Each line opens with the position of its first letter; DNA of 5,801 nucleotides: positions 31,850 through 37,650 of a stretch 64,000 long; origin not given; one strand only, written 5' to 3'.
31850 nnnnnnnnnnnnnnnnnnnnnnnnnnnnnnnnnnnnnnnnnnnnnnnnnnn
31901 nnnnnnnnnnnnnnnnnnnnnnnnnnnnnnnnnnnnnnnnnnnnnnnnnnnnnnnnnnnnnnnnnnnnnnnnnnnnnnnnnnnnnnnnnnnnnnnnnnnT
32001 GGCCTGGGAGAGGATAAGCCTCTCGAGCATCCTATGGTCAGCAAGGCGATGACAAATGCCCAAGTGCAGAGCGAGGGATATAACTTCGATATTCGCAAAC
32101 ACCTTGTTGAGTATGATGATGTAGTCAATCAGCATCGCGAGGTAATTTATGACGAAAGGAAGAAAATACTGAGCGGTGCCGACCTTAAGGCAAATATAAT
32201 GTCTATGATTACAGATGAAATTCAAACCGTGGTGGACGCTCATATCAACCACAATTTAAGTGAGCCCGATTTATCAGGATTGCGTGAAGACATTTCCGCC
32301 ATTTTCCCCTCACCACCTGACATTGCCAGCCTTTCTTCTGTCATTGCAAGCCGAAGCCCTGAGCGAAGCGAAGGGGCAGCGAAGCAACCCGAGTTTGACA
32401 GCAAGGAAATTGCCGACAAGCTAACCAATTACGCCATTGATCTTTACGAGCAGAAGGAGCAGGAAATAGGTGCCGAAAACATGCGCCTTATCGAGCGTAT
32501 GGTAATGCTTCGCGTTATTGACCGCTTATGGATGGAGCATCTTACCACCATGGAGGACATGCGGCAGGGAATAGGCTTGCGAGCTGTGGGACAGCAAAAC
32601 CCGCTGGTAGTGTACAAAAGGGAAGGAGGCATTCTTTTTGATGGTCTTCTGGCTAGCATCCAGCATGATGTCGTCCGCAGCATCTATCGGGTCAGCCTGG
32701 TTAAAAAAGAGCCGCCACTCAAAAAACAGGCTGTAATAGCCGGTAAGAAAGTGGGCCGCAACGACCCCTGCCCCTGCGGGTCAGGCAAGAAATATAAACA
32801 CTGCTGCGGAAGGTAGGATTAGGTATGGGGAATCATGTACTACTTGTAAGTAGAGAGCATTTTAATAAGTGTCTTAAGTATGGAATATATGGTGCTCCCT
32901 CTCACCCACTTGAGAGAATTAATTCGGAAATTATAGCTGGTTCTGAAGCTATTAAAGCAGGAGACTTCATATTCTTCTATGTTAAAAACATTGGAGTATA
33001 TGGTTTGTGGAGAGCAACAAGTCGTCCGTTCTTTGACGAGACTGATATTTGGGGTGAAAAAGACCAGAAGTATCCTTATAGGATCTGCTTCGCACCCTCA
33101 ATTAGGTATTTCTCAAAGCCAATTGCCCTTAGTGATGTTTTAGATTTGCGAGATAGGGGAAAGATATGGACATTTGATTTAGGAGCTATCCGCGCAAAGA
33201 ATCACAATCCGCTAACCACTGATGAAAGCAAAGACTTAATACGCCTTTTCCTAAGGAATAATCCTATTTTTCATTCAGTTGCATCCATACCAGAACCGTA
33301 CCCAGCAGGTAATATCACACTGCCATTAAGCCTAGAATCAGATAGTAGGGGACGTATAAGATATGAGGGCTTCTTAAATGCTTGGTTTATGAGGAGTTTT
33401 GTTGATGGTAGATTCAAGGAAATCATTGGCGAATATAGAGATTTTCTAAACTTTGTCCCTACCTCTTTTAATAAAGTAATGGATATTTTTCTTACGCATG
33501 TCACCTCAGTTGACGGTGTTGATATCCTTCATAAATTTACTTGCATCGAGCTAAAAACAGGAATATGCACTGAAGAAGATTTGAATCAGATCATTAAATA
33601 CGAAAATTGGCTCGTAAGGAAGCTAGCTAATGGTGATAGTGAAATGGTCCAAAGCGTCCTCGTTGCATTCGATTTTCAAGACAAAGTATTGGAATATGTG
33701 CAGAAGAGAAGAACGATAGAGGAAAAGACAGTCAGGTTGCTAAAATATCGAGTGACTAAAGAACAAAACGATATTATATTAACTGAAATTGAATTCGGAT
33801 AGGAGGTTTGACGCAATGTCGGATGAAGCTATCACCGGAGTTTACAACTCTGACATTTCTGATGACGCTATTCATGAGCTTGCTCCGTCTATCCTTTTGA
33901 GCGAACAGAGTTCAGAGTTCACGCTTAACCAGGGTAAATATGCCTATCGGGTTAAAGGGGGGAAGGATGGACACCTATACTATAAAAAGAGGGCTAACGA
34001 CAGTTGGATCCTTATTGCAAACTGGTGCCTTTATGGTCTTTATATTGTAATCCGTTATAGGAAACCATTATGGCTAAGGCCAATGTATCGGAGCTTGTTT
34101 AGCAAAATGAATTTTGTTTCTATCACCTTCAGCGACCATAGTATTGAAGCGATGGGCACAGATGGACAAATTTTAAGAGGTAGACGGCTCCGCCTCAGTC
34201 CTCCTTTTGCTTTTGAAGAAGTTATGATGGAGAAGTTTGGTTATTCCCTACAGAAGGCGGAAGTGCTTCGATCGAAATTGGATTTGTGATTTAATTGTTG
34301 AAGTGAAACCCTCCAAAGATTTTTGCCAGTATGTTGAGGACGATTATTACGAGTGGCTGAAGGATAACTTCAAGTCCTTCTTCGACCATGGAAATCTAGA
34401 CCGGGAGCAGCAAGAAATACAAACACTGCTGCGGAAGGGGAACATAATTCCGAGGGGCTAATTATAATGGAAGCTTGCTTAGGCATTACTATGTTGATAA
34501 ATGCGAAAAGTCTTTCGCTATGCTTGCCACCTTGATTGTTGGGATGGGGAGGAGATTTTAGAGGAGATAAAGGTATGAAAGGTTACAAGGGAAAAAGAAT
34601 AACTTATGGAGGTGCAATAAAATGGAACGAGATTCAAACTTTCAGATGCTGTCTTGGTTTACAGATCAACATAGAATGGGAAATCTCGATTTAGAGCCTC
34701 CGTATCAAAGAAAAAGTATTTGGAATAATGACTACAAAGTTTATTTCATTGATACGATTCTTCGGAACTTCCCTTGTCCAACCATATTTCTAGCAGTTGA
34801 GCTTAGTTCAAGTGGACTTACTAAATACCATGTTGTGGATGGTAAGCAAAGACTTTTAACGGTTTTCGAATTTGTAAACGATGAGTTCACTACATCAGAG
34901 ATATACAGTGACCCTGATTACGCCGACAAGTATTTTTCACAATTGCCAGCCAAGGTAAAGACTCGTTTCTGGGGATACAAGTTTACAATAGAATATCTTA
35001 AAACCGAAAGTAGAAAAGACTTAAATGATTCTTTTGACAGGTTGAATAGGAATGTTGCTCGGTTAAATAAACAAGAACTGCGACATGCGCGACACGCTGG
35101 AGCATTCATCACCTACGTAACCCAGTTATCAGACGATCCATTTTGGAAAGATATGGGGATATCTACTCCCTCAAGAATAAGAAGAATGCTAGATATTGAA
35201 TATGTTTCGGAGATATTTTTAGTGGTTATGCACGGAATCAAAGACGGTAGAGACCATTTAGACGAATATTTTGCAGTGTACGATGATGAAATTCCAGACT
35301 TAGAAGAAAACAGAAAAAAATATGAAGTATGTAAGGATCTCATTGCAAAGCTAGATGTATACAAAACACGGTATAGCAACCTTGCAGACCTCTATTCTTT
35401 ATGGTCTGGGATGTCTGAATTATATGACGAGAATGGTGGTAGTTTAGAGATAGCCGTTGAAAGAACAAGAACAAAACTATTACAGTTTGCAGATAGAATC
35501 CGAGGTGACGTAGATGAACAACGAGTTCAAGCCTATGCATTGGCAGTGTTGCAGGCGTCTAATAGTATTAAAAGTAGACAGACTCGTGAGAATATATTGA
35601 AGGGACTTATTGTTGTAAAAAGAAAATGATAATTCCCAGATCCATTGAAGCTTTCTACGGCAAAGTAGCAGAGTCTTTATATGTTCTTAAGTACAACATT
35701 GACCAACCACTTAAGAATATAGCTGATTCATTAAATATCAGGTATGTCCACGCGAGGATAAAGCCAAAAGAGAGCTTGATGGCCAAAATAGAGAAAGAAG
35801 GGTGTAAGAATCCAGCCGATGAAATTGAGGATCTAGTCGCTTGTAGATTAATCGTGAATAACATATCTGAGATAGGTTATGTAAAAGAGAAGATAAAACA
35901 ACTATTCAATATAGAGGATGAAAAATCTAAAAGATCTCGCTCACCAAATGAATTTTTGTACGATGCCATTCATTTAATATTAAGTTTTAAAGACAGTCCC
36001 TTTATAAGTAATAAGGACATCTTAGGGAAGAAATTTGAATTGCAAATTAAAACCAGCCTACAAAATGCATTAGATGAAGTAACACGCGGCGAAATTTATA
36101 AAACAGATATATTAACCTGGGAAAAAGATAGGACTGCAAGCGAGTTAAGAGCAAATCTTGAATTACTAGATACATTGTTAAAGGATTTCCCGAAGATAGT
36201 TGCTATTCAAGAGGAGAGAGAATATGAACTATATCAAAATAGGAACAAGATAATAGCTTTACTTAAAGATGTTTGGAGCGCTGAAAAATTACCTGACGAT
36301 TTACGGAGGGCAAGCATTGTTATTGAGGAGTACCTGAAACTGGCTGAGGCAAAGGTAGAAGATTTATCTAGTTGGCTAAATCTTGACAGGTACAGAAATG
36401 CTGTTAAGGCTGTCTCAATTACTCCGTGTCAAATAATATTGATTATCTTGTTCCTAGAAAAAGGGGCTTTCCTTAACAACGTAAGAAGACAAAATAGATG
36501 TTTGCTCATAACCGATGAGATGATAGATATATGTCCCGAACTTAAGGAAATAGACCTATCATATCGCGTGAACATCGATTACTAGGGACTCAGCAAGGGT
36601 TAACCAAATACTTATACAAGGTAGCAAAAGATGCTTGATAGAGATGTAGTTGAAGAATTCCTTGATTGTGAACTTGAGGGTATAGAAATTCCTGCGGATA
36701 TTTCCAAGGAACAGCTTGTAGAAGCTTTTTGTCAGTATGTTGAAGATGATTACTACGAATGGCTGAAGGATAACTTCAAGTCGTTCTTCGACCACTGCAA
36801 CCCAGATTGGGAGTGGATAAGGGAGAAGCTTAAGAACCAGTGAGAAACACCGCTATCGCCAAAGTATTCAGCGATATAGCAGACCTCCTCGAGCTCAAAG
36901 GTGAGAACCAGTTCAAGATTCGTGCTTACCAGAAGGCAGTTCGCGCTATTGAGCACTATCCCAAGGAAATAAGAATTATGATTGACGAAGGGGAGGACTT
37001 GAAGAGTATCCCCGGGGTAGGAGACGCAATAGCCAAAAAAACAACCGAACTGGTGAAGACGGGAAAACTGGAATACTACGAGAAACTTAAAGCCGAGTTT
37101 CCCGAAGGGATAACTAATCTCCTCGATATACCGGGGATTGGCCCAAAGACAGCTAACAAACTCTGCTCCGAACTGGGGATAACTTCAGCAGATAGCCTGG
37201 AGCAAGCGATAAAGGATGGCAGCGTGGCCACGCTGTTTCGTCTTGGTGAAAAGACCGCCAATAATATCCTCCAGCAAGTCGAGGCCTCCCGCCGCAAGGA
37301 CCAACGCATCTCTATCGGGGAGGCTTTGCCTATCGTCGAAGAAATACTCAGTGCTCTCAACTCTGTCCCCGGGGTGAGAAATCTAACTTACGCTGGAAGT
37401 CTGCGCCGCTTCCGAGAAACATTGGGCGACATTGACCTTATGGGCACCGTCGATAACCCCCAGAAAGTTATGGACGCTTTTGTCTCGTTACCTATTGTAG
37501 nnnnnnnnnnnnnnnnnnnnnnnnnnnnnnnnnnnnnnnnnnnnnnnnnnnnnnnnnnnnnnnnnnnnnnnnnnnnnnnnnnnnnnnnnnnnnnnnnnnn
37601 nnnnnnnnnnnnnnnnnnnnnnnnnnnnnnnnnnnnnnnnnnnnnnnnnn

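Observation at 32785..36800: Accessory island inserted at the secA 3' end, built from two cassettes separated by a chimeric junction repeat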

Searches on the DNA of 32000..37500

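Call 56: search_rna_families(source=window, start=32000, end=37500, threshold=evalue, max_evalue=0.1)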
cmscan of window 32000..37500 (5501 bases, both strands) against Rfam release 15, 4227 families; matches with E-value up to 0.1: 0.
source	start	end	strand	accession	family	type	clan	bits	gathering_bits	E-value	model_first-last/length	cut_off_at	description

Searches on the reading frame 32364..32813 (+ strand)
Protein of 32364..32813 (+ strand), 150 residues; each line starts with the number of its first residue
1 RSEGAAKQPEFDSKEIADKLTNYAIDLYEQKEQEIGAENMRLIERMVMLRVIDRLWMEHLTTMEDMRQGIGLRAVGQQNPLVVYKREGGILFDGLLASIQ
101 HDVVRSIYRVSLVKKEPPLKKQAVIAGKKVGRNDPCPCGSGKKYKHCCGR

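Call 54: find_related_loci(query=window:32364-32813:+, collection=metagenome_contigs, flank=8000)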
Query window:32364-32813:+ (150 aa) in metagenome_contigs; peptide patterns used: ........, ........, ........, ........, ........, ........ (x = any residue, [..] = any of these).
600 stretches matched a pattern (row limit reached: there are more); 577 encode a relative of the query (tblastn E <= 1e-3); the best 80 are kept; 80 distinct loci.
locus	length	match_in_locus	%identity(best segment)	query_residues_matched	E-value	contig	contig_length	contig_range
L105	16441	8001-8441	71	1-150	1e-69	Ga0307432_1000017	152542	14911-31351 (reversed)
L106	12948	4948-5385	71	4-150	2e-69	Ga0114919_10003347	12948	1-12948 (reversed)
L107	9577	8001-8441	69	1-150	3e-69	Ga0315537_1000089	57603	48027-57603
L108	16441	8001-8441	67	1-150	1e-68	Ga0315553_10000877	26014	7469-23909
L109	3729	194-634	69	1-150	9e-69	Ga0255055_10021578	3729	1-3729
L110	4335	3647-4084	69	1-150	1e-68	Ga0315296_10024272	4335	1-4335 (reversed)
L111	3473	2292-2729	69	1-150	3e-68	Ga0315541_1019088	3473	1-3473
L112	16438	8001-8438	69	1-150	9e-68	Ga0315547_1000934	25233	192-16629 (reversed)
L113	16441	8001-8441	69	1-150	7e-68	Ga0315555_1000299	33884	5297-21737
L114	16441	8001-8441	67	1-150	2e-67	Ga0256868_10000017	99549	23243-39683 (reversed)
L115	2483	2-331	91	40-149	1e-65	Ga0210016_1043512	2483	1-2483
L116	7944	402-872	63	10-150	3e-64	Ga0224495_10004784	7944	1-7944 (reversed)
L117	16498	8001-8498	59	1-150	8e-62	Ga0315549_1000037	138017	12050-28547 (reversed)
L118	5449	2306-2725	67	15-150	9e-61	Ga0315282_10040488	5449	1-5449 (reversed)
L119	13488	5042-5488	62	9-150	2e-59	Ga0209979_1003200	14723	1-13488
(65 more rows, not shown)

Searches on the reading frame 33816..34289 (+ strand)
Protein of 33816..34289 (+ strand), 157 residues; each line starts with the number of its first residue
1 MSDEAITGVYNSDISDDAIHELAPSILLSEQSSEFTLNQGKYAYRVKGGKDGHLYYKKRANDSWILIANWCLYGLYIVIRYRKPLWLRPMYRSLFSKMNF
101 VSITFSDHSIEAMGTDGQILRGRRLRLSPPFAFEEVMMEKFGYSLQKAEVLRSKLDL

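Call 7: search_protein_families(library=pfam, proteins=[window:33816-34289:+], max_evalue=0.01)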
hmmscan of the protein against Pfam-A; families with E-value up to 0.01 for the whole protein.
window:33816-34289:+ (157 aa): 0 families
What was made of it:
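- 33816..34289 (+): ORF2: conserved hypothetical protein of 157 aa, second gene of cassette 1. No Pfam hit (call 7).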

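Call 8: search_protein_families(library=padloc, proteins=[window:33816-34289:+], max_evalue=0.01)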
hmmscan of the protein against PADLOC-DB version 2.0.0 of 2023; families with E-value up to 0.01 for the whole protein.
window:33816-34289:+ (157 aa): 0 families

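Call 40: find_homologous_proteins(query=window:33816-34286:+, max_evalue=0.001)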
Query window:33816-34286:+ (157 aa): 338 proteins with E <= 0.001 among 344 candidates; the best 120 are listed.
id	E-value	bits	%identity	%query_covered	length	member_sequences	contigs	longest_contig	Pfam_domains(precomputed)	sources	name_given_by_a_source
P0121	5.4e-95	333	95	100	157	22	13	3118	-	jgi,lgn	-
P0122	1.6e-91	322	92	100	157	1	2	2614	-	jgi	jgi:hypothetical protein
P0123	2.2e-91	321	92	100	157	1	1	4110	-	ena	-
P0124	2.7e-91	321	92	100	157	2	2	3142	-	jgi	-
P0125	2.3e-90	318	92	100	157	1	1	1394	-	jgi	-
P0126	1.1e-89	316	91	100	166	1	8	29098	-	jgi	-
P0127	7.4e-86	303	86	99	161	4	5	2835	-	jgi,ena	-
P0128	1.8e-84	299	84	100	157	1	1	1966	-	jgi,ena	-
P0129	6.8e-83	294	83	100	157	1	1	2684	-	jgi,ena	-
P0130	1.1e-82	293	86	100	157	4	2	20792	-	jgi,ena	-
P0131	4.5e-79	281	79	100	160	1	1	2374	-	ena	-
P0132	4.9e-78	278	78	100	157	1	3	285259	-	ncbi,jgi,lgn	jgi:hypothetical protein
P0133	6.5e-78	278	80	100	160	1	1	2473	-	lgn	-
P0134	2.5e-76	272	76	100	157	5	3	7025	-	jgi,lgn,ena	jgi:hypothetical protein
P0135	4.0e-76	272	78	100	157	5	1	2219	-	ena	-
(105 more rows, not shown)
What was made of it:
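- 33816..34289 (+): 338 homologues at 64-95% identity (call 40).
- Checked: ORF2 (33816-34289) is a genuine conserved gene with 338 homologues (call 40).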

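Call 43: find_encoding_contigs(protein=P0126, flank=8000, max_places=6)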
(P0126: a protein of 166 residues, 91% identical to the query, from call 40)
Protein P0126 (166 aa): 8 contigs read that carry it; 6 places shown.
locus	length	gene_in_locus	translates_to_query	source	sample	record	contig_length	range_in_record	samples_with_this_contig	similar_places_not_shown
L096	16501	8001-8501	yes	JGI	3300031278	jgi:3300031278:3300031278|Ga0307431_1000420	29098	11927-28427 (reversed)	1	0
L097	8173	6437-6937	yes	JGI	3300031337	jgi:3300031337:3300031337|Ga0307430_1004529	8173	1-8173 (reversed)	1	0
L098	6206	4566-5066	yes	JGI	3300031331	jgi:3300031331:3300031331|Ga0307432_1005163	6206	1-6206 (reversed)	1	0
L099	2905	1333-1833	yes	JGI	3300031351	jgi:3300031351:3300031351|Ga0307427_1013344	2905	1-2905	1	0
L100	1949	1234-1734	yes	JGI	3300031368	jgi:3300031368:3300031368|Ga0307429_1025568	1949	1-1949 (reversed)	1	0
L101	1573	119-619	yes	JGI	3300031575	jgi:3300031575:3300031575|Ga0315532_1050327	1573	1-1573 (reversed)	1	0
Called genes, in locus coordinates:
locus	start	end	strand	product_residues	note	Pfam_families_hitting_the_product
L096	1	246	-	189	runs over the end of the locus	PF01025:GrpE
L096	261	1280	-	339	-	PF01628:HrcA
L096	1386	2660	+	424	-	PF00464:SHMT, PF00155:Aminotran_1_2 (weak)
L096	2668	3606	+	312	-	PF13793:Pribosyltran_N, PF00156:Pribosyltran, PF14572:Pribosyl_synth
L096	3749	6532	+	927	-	PF07517:SecA_DEAD, PF01043:SecA_PP_bind, PF21090:P-loop_SecA, PF07516:SecA_SW, PF02810:SEC-C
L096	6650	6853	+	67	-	-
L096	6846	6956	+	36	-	-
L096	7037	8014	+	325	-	-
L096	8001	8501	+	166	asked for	-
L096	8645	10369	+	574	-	PF00633:HHH (faint), PF14716:HHH_8, PF14520:HHH_5, PF14791:DNA_pol_B_thumb, PF02811:PHP, PF01876:RNase_P_p30 (weak)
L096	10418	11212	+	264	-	PF00753:Lactamase_B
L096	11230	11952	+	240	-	-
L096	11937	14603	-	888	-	PF00133:tRNA-synt_1, PF09334:tRNA-synt_1g, PF13603:tRNA-synt_1_2 (weak), PF09334:tRNA-synt_1g (weak), PF08264:Anticodon_1, PF10458:Val_tRNA-synt_C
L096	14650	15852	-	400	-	PF02441:Flavoprotein, PF04127:DFP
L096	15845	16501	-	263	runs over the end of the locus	PF03309:Pan_kinase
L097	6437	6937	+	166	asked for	-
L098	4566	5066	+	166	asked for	-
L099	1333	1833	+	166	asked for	-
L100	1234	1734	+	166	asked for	-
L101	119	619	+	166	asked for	-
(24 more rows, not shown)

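Call 44: find_encoding_contigs(protein=P0132, flank=8000, max_places=3)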
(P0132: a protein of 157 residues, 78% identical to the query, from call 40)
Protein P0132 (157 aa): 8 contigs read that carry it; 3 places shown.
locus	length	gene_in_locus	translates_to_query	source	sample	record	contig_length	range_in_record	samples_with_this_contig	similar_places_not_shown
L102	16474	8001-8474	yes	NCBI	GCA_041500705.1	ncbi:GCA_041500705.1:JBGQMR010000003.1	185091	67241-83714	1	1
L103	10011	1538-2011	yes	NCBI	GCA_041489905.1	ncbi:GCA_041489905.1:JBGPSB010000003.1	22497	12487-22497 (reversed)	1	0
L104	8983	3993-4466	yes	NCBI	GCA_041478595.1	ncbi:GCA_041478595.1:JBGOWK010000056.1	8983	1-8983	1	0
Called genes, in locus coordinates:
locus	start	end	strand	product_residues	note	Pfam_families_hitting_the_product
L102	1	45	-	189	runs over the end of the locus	PF01025:GrpE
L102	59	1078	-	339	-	PF01628:HrcA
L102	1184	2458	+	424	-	PF00464:SHMT, PF00155:Aminotran_1_2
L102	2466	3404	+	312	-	PF13793:Pribosyltran_N, PF00156:Pribosyltran (weak), PF14572:Pribosyl_synth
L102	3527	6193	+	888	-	PF07517:SecA_DEAD, PF01043:SecA_PP_bind, PF21090:P-loop_SecA, PF07516:SecA_SW, PF02810:SEC-C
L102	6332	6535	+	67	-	-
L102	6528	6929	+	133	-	PF01850:PIN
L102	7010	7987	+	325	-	-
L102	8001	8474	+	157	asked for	-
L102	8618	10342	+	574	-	PF00633:HHH (faint), PF14716:HHH_8, PF10391:DNA_pol_lambd_f (faint), PF11731:Cdd1 (faint), PF14520:HHH_5, PF14791:DNA_pol_B_thumb, PF01876:RNase_P_p30 (weak), PF02811:PHP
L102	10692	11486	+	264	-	PF00753:Lactamase_B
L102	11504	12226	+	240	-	-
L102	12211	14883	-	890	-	PF00133:tRNA-synt_1, PF09334:tRNA-synt_1g, PF13603:tRNA-synt_1_2, PF09334:tRNA-synt_1g (weak), PF08264:Anticodon_1, PF10458:Val_tRNA-synt_C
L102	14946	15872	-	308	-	PF18755:RAMA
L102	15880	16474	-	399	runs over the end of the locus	PF02441:Flavoprotein, PF04127:DFP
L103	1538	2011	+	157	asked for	-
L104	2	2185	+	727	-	?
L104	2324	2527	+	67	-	-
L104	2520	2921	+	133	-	PF01850:PIN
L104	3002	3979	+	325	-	-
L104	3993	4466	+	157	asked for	-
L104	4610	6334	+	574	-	PF00633:HHH (faint), PF14716:HHH_8, PF10391:DNA_pol_lambd_f (faint), PF11731:Cdd1 (faint), PF14520:HHH_5, PF14791:DNA_pol_B_thumb, PF01876:RNase_P_p30 (weak), PF02811:PHP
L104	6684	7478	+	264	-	PF00753:Lactamase_B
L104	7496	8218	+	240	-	-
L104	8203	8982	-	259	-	?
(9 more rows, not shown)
